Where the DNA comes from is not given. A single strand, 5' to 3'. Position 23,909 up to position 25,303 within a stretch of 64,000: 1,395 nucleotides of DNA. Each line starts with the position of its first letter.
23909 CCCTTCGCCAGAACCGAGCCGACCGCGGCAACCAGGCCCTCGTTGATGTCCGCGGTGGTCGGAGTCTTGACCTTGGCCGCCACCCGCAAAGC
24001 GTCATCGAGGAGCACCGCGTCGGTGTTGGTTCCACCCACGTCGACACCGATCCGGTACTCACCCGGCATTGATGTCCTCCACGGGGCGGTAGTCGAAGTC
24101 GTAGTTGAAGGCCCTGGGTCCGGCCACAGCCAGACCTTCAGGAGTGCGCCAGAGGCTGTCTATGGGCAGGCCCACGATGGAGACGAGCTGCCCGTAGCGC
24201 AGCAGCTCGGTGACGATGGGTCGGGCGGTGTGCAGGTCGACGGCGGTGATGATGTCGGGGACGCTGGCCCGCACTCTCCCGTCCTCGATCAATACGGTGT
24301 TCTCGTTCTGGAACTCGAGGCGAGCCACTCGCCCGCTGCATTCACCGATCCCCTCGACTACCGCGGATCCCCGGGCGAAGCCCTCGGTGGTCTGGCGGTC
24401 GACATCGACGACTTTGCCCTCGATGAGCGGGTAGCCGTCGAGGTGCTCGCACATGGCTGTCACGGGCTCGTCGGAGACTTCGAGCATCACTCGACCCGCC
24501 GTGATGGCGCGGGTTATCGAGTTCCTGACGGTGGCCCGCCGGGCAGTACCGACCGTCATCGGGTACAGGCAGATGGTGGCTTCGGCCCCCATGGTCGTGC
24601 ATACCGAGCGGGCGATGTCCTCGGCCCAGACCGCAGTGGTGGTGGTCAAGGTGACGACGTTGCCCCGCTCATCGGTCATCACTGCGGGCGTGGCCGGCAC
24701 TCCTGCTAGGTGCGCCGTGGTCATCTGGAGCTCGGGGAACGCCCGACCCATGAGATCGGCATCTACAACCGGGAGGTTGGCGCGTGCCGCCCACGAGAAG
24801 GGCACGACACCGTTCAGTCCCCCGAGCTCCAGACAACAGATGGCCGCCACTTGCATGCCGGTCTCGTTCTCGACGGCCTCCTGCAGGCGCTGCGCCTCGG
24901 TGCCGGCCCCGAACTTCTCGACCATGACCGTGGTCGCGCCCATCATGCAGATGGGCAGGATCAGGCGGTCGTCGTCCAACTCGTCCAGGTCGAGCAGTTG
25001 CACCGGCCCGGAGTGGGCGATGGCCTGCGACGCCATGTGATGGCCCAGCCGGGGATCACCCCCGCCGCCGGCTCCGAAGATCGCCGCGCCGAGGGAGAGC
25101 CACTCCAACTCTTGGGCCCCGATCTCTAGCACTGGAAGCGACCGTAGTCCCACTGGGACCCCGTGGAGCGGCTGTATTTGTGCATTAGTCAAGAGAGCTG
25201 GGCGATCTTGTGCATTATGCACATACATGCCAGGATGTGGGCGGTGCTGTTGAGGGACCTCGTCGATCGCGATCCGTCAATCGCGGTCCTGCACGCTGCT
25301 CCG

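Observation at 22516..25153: Translationally coupled DUF917 + hydantoinase-like pair heading a CUT2-type importer operon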

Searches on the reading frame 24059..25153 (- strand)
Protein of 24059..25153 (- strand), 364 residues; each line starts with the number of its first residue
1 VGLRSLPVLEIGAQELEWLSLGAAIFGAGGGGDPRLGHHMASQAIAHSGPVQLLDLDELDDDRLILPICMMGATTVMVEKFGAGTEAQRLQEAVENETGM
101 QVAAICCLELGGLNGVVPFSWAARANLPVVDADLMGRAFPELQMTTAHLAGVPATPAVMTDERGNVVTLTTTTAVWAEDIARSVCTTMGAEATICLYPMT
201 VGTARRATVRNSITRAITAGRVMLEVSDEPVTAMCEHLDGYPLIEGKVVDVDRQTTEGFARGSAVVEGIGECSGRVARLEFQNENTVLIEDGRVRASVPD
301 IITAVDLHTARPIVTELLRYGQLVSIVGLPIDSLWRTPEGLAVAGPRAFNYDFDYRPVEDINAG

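Call 6: search_protein_families(library=pfam, proteins=[window:24059-25153:-])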
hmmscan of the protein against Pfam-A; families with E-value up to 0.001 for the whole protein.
window:24059-25153:- (364 aa): 2 families
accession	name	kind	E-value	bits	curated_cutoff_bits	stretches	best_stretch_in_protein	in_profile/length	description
PF20906.3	S-Me-THD_C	-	1e-61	208.1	27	1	174-358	3-190/190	S-Me-THD-like, C-terminal domain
PF06032.18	S-Me-THD_N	-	8e-55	185.6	27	1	14-170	1-157/158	S-Me-THD-like, N-terminal domain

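Call 7: search_protein_families(library=ncbifam, proteins=[window:24059-25153:-])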
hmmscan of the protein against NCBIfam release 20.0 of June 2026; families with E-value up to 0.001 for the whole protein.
window:24059-25153:- (364 aa): 2 families
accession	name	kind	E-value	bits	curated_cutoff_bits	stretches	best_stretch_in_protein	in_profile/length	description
NF058532.1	CH3_S_uro_de_S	equivalog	2.6e-26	92.4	450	1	20-330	12-323/352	S-methyl thiohydantoin desulfurase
NF058529.1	thiohydan_desulf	equivalog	2e-20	73.2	440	1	21-328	13-328/362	thiohydantoin desulfurase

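Call 13: search_solved_structures(query=window:24059-25153:-, max_evalue=0.01, show_alignments=2)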
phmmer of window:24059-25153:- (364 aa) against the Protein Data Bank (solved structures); distinct sequences matched with E-value up to 0.01: 2.
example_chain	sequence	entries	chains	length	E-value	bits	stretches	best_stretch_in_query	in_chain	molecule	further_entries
2o3i_A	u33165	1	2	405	3.8e-17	65.7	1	9-285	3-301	Hypothetical protein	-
7ddq_H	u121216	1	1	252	0.00087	21.8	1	113-220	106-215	Photosynthetic reaction center subunit H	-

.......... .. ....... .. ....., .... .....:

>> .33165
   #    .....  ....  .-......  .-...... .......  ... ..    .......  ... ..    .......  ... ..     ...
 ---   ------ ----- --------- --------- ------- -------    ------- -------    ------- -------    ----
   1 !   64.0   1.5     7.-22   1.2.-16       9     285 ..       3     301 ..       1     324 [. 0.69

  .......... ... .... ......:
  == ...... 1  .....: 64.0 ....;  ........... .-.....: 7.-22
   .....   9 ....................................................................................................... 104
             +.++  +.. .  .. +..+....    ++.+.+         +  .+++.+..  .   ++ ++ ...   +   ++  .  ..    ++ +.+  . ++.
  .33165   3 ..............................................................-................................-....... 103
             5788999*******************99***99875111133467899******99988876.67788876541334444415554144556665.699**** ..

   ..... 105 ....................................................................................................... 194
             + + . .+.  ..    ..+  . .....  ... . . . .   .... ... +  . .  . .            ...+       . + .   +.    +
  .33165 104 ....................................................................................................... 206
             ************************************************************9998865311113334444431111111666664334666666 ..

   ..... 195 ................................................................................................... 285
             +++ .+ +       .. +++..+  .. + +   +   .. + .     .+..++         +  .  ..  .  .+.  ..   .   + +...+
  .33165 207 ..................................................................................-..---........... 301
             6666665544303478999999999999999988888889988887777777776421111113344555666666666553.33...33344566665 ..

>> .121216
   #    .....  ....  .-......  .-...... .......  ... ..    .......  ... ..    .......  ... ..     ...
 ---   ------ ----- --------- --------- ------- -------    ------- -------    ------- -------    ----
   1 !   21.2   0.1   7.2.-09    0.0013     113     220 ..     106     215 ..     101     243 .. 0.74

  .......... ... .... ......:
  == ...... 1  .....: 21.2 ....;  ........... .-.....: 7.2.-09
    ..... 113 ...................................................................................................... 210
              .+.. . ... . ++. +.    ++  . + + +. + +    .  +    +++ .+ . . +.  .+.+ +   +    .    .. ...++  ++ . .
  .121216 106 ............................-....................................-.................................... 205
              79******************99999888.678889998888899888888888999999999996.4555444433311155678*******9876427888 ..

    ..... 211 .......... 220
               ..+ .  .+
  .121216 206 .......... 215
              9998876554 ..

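Call 16: find_homologous_proteins(query=window:24059-25153:-)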
Query window:24059-25153:- (364 aa): 4080 proteins with E <= 0.001 among 8000 candidates; the best 120 are listed.
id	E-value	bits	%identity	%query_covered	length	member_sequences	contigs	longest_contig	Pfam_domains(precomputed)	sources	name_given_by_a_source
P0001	7.1e-218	741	92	99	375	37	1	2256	PF20906.4,PF06032.19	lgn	-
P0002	6.1e-216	734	92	98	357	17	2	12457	PF20906.4,PF06032.19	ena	-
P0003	2.4e-214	729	92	98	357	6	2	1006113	PF20906.4,PF06032.19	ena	-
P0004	5.4e-198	675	85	98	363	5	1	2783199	PF20906.4,PF06032.19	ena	-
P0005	7.4e-195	665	83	98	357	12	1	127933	PF20906.4,PF06032.19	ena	-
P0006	1.5e-187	641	79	98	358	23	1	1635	PF20906.4,PF06032.19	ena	-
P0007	1.9e-186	637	80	97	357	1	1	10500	PF20906.4,PF06032.19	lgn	-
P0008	5.7e-184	629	79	96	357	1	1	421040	PF20906.4,PF06032.19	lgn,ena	-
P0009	1.3e-149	516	64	97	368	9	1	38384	PF20906.4,PF06032.19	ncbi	-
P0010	4.1e-149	515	64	97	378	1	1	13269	PF20906.4,PF06032.19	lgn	-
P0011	1.4e-148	513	64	97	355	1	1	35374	PF20906.4,PF06032.19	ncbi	ncbi:MAG: DUF917 domain-containing protein [Actinomycetota bacterium]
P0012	5.4e-148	511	63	98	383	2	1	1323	PF20906.4,PF06032.19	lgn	-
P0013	1.1e-147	510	65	97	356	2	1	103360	PF20906.4,PF06032.19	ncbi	ncbi:MAG: DUF917 domain-containing protein [Actinomycetota bacterium]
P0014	1.2e-147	510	64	98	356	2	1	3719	PF20906.4,PF06032.19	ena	-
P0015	1.6e-147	509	64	97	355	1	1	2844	PF20906.4,PF06032.19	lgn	-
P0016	1.7e-147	509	64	98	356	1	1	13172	PF20906.4,PF06032.19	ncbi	ncbi:MAG: DUF917 domain-containing protein [Actinomycetota bacterium]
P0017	3.0e-147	508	63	98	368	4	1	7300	PF20906.4,PF06032.19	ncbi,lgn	-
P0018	1.6e-146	506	63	97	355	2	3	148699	PF20906.4,PF06032.19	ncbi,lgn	ncbi:MAG: DUF917 domain-containing protein [Actinomycetota bacterium]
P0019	6.0e-146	504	63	97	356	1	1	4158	PF20906.4,PF06032.19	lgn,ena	-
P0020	1.9e-145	503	63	98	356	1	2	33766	PF20906.4,PF06032.19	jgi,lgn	-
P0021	4.0e-145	501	63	98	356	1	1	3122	PF20906.4,PF06032.19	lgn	-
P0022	5.2e-145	501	64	98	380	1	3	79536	PF20906.4,PF06032.19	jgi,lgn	-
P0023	4.4e-144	498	62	98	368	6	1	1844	PF20906.4,PF06032.19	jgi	jgi:DUF917 family protein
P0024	7.4e-144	497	62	98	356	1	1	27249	PF20906.4,PF06032.19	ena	-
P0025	1.3e-143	497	63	98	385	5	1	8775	PF20906.4,PF06032.19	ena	-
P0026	1.6e-143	496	61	97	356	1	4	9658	PF20906.4,PF06032.19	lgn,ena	-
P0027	1.7e-143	496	62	97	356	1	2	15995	PF20906.4,PF06032.19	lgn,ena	-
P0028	1.9e-143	496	63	98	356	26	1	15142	PF20906.4,PF06032.19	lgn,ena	-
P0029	4.0e-143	495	62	97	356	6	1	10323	PF20906.4,PF06032.19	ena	-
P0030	1.4e-142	493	61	97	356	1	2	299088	PF20906.4,PF06032.19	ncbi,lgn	ncbi:MAG: DUF917 domain-containing protein [Actinomycetota bacterium]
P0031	2.8e-142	492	61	98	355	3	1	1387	PF20906.4,PF06032.19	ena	-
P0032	6.7e-142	491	62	97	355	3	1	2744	PF20906.4,PF06032.19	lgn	-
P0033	6.8e-142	491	61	97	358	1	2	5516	PF20906.4,PF06032.19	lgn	-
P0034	1.8e-141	489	62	97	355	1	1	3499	PF20906.4,PF06032.19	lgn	-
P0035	4.2e-141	488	61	99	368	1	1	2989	PF20906.4,PF06032.19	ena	-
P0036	5.8e-138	478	64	91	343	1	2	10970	PF20906.4,PF06032.19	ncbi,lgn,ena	-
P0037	5.3e-135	468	60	94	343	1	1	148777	PF20906.4,PF06032.19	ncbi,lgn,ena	-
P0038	8.7e-135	468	61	89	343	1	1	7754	PF20906.4,PF06032.19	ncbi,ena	-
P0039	1.7e-132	460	60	94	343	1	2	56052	PF20906.4,PF06032.19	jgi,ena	-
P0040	1.8e-126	440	57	97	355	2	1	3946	PF20906.4,PF06032.19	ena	-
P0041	1.9e-113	397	53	96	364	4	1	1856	PF20906.4,PF06032.19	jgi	jgi:uncharacterized protein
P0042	3.2e-112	393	53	99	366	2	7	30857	PF20906.4,PF06032.19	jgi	jgi:uncharacterized protein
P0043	3.9e-112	393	52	98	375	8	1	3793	PF20906.4,PF06032.19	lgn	-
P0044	4.1e-111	390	53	96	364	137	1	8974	PF20906.4,PF06032.19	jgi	jgi:uncharacterized protein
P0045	1.6e-110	388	53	96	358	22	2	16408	PF20906.4,PF06032.19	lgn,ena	-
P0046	1.9e-110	387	42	92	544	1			PF20906.4,PF06032.19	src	-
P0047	2.1e-110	387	52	97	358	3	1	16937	PF20906.4,PF06032.19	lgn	-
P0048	3.4e-110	387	53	96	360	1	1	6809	PF20906.4,PF06032.19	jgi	jgi:uncharacterized protein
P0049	4.4e-110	386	53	95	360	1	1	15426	PF20906.4,PF06032.19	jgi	-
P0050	5.0e-110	386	52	88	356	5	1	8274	PF20906.4,PF06032.19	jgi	-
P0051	6.0e-110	386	53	95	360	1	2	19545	PF20906.4,PF06032.19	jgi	-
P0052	6.7e-110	386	54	95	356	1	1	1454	PF20906.4,PF06032.19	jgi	jgi:uncharacterized protein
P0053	8.4e-110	385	53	95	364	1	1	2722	PF20906.4,PF06032.19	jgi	-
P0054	1.0e-109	385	53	95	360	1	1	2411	PF20906.4,PF06032.19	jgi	-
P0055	2.2e-109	384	52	95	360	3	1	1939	PF20906.4,PF06032.19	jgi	jgi:DUF917 family protein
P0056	2.4e-109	384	52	90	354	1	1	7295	PF20906.4,PF06032.19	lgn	-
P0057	2.7e-109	384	52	96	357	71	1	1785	PF20906.4,PF06032.19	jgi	-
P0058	4.6e-109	383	53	96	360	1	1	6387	PF20906.4,PF06032.19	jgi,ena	jgi:DUF917 family protein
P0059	4.7e-109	383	53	96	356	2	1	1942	PF20906.4,PF06032.19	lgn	-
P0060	6.1e-109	383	52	95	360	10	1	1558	PF20906.4,PF06032.19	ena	-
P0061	7.6e-109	382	52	97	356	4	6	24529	PF20906.4,PF06032.19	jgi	jgi:DUF917 family protein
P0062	8.4e-109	382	50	100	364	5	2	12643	PF20906.4,PF06032.19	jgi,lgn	jgi:DUF917 family protein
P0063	1.0e-108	382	52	97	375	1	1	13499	PF20906.4,PF06032.19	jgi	jgi:DUF917 family protein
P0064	1.1e-108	382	52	95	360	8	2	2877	PF20906.4,PF06032.19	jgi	jgi:uncharacterized protein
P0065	1.2e-108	382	51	96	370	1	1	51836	PF20906.4,PF06032.19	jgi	jgi:DUF917 family protein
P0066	1.3e-108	381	53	97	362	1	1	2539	PF20906.4,PF06032.19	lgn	-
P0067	1.4e-108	381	51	91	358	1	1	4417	PF20906.4,PF06032.19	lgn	-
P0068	1.5e-108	381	50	97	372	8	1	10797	PF20906.4,PF06032.19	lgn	-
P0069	1.8e-108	381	52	93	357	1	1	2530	PF20906.4,PF06032.19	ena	-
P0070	1.9e-108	381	51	99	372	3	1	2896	PF20906.4,PF06032.19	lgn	-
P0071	2.2e-108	381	53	96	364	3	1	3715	PF20906.4,PF06032.19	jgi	jgi:uncharacterized protein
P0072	2.2e-108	381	53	95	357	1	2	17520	PF20906.4,PF06032.19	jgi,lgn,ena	-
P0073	2.5e-108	381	52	95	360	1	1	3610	PF20906.4,PF06032.19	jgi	-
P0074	2.5e-108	381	51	96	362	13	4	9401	PF20906.4,PF06032.19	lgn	-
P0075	3.9e-108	380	52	96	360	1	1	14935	PF20906.4,PF06032.19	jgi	jgi:uncharacterized protein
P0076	3.9e-108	380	53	95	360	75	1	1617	PF20906.4,PF06032.19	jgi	jgi:DUF917 family protein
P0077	4.6e-108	380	52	95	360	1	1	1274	PF20906.4,PF06032.19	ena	-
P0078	5.8e-108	379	52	94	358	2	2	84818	PF20906.4,PF06032.19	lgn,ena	-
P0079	6.0e-108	379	53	95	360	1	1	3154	PF20906.4,PF06032.19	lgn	-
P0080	6.5e-108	379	52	96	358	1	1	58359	PF20906.4,PF06032.19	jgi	jgi:DUF917 family protein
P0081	7.7e-108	379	51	95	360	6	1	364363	PF20906.4,PF06032.19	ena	-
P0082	8.9e-108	379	51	96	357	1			PF20906.4,PF06032.19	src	-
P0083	9.7e-108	379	54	95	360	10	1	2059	PF20906.4,PF06032.19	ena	-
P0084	1.2e-107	378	51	96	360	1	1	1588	PF20906.4,PF06032.19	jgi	jgi:DUF917 family protein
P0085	1.3e-107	378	53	95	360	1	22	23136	PF20906.4,PF06032.19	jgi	jgi:DUF917 family protein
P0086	1.4e-107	378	52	89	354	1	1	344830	PF20906.4,PF06032.19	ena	-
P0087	1.7e-107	378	52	95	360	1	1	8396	PF20906.4,PF06032.19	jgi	jgi:uncharacterized protein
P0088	1.9e-107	378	53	95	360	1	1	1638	PF20906.4,PF06032.19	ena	-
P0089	2.5e-107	377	51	98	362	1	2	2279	PF20906.4,PF06032.19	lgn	-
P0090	3.5e-107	377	53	93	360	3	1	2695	PF20906.4,PF06032.19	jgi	jgi:uncharacterized protein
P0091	4.3e-107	376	51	95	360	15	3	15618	PF20906.4,PF06032.19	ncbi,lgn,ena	-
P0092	4.5e-107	376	51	91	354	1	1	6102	PF20906.4,PF06032.19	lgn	-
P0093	4.6e-107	376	52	95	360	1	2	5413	PF20906.4,PF06032.19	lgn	-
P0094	4.7e-107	376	52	95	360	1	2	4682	PF20906.4,PF06032.19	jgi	jgi:uncharacterized protein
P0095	4.8e-107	376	51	94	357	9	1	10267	PF20906.4,PF06032.19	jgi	jgi:DUF917 family protein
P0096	5.3e-107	376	52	96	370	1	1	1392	PF20906.4,PF06032.19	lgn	-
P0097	5.6e-107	376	50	97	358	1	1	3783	PF20906.4,PF06032.19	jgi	jgi:DUF917 family protein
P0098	5.8e-107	376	52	97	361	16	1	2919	PF20906.4,PF06032.19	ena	-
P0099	5.8e-107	376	53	96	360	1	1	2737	PF20906.4,PF06032.19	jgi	jgi:DUF917 family protein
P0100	5.8e-107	376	51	95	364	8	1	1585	PF20906.4,PF06032.19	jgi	jgi:DUF917 family protein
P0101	5.9e-107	376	51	96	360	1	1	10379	PF20906.4,PF06032.19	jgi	jgi:uncharacterized protein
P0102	6.5e-107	376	52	94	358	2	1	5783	PF20906.4,PF06032.19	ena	-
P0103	7.4e-107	376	51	95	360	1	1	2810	PF20906.4,PF06032.19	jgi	-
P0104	7.8e-107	376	51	97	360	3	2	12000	PF20906.4,PF06032.19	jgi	jgi:DUF917 family protein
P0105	8.3e-107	375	51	95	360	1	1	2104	PF20906.4,PF06032.19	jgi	jgi:uncharacterized protein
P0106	9.6e-107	375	52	96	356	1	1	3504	PF20906.4,PF06032.19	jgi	jgi:hypothetical protein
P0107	9.7e-107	375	53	96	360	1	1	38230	PF20906.4,PF06032.19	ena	-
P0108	1.2e-106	375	52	94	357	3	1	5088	PF20906.4,PF06032.19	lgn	-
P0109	1.2e-106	375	52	96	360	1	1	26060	PF20906.4,PF06032.19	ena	-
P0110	1.3e-106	375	52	89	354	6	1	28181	PF20906.4,PF06032.19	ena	-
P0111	1.3e-106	375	51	96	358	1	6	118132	PF20906.4,PF06032.19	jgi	jgi:DUF917 family protein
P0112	1.4e-106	375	53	96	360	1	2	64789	PF20906.4,PF06032.19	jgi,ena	jgi:DUF917 family protein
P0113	1.4e-106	375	51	95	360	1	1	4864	PF20906.4,PF06032.19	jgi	jgi:uncharacterized protein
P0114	1.7e-106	374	52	95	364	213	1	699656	PF20906.4,PF06032.19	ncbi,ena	-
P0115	1.7e-106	374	52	96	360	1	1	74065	PF20906.4,PF06032.19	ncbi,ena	-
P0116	1.9e-106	374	51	95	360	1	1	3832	PF20906.4,PF06032.19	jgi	jgi:DUF917 family protein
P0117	2.0e-106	374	52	96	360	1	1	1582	PF20906.4,PF06032.19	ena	-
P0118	2.1e-106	374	52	95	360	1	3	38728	PF20906.4,PF06032.19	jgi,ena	-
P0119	2.1e-106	374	49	98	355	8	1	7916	PF20906.4,PF06032.19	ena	-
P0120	2.5e-106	374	51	96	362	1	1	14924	PF20906.4,PF06032.19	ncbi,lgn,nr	ncbi:MAG: DUF917 domain-containing protein [Nocardiopsaceae bacterium]|nr:DUF917 domain-containing p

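Call 18: find_related_loci(query=A1, collection=genome_contigs, flank=10000)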
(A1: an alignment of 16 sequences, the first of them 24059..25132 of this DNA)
Query A1 (357 aa) in genome_contigs; peptide patterns used: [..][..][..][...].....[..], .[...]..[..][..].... (x = any residue, [..] = any of these).
600 stretches matched a pattern (row limit reached: there are more); 521 encode a relative of the query (tblastn E <= 1e-3); the best 80 are kept; 80 distinct loci.
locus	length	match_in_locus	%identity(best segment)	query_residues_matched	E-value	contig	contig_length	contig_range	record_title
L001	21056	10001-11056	61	4-355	3e-142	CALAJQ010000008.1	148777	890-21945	MAG: uncultured Acidimicrobiales bacterium isolate L4_Bin_METABAT__47_1 genome assembly, contig: c_000000050884, whole g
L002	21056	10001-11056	63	4-355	6e-138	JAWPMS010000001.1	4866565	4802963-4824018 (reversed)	MAG: Acidimicrobiia bacterium isolate Padam5 contig_1818, whole genome shotgun sequence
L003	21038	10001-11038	53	9-354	2e-115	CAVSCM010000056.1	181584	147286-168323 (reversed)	MAG: uncultured Actinomycetes bacterium isolate MFD05841.bin.2.69 genome assembly, contig: contig_89461, whole genome sh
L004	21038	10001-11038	52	9-354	6e-113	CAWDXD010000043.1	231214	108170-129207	MAG: uncultured Actinomycetes bacterium isolate MFD05841.bin.2.133 genome assembly, contig: contig_70957, whole genome s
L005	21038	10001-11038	51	9-354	3e-109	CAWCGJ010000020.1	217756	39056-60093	MAG: uncultured Actinomycetota bacterium isolate MFD01248.bin.2.7 genome assembly, contig: contig_22486, whole genome sh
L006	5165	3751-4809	52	4-356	4e-109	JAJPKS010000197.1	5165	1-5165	MAG: Bacillota bacterium isolate Centralia_MAG_97 k107_19189238, whole genome shotgun sequence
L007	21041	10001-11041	51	2-348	9e-107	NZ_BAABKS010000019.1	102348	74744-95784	Pseudonocardia benzenivorans strain JCM 12694 sequence019, whole genome shotgun sequence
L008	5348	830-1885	49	4-352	3e-107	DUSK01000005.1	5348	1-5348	MAG TPA_asm: Syntrophaceticus sp. isolate AS04akNAM_129 2740_AS04, whole genome shotgun sequence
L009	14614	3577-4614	49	9-354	5e-105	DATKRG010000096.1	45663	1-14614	MAG TPA_asm: Streptosporangiaceae bacterium isolate SMAG_U14022 k141_1147506, whole genome shotgun sequence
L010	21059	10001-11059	49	2-355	3e-105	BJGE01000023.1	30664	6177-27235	Actinomycetes bacterium LBMAG_Actinobacteria_hypo.bin8_acSTL DNA, sequence023, whole genome shotgun sequence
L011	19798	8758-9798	51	4-350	1e-104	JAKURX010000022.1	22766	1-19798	MAG: Acidimicrobiales bacterium isolate ALOHA_A2.5_66 A2.5-Microtrichales-14_22, whole genome shotgun sequence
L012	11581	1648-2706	49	3-355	9e-103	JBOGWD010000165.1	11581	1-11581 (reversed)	MAG: Actinomycetota bacterium isolate M3-S_maxbin2.bin.153 k127_2102931, whole genome shotgun sequence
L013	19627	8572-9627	49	2-353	1e-101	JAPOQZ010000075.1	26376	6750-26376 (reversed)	MAG: bacterium isolate APA_bin_98 c_000000012465, whole genome shotgun sequence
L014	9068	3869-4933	47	1-352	5e-101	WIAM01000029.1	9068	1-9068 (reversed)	MAG: Thermaceae bacterium isolate S21_6_esom k251_701, whole genome shotgun sequence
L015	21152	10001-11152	45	3-353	8e-101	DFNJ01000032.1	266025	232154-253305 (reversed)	MAG TPA_asm: Firmicutes bacterium UBA3570 UBA3570_contig_104, whole genome shotgun sequence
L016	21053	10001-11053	48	2-352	1e-100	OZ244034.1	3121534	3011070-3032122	MAG: Acidimicrobiia bacterium isolate 4dc1b814-e420-4262-94ca-2b75272f1101 genome assembly, chromosome: 1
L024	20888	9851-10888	51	9-354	2e-98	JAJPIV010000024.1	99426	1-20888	MAG: Actinomycetota bacterium isolate Centralia_MAG_38 k107_4041478, whole genome shotgun sequence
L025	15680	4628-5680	49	3-354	5e-98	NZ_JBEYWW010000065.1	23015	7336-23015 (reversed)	Microbispora sp. NPDC046933 NPDC046933_14_F8.ctg-0065, whole genome shotgun sequence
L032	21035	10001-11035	49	9-354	1e-96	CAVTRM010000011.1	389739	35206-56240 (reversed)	MAG: uncultured Actinomycetota bacterium isolate MFD09495.bin.2.60 genome assembly, contig: contig_8969, whole genome sh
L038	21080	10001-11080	44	1-357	5e-96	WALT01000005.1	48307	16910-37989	MAG: Thaumarchaeota archaeon isolate S016_59_esom k151_221920, whole genome shotgun sequence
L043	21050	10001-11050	47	4-354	3e-95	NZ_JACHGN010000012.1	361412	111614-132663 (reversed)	Thermocatellispora tengchongensis strain DSM 45615 Ga0415383_12, whole genome shotgun sequence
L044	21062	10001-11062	46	2-356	1e-94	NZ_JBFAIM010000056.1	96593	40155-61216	Nonomuraea sp. NPDC050643 NPDC050643_119_H10.ctg-0056, whole genome shotgun sequence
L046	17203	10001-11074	41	1-355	8e-94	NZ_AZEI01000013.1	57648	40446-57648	Lentilactobacillus rapi DSM 19907 = JCM 15042 strain DSM 19907 NODE_16, whole genome shotgun sequence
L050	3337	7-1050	47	9-353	5e-95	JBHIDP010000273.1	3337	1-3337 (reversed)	MAG: Anaerolineae bacterium isolate b3.sp3_bin.44 NODE_15221_length_3337_cov_15.475015, whole genome shotgun sequence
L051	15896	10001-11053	49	2-352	6e-93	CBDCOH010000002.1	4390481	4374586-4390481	MAG: Candidatus Spongiisociaceae bacterium isolate c8dab69f-a0b8-46d1-84ea-4e70fa3c0124 genome assembly, contig: contig_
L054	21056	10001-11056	46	2-354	8e-93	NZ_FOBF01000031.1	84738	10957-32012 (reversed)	Nonomuraea pusilla strain DSM 43357, whole genome shotgun sequence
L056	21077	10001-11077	44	1-356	8e-93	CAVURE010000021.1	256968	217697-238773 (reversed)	MAG: uncultured Actinomycetota bacterium isolate MFD05521.bin.2.153 genome assembly, contig: contig_90158, whole genome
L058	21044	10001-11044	48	9-353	3e-92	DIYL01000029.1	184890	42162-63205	MAG TPA_asm: Anaerolineales bacterium UBA6055 UBA6055_contig_500, whole genome shotgun sequence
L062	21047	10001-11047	49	7-356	3e-99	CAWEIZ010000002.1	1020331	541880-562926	MAG: uncultured Actinomycetes bacterium isolate MFD06085.bin.1.163 genome assembly, contig: contig_14712, whole genome s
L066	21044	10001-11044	45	9-356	2e-91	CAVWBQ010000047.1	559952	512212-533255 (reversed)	MAG: uncultured Actinomycetota bacterium isolate MFD05502.bin.2.70 genome assembly, contig: contig_5710, whole genome sh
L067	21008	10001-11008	44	24-356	4e-91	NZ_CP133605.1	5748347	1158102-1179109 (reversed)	Paenibacillus sp. D2_2 chromosome, complete genome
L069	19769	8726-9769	48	9-353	6e-91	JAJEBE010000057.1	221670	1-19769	MAG: Anaerolineae bacterium isolate jk18x8bins.27 k141_568590, whole genome shotgun sequence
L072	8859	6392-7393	45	26-355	8e-91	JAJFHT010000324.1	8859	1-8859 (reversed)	MAG: Hyphomicrobiales bacterium isolate OFTM20 OFTM20_323, whole genome shotgun sequence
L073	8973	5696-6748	41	7-354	2e-90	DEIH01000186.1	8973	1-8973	MAG TPA_asm: Spirochaeta sp. UBA2779 UBA2779_contig_75480, whole genome shotgun sequence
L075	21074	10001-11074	41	1-355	3e-90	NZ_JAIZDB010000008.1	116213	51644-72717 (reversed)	Psychrobacillus antarcticus strain Val9 04-edena/D75_FSFP192285419-1a_HWNNNDSXX_L2__8, whole genome shotgun sequence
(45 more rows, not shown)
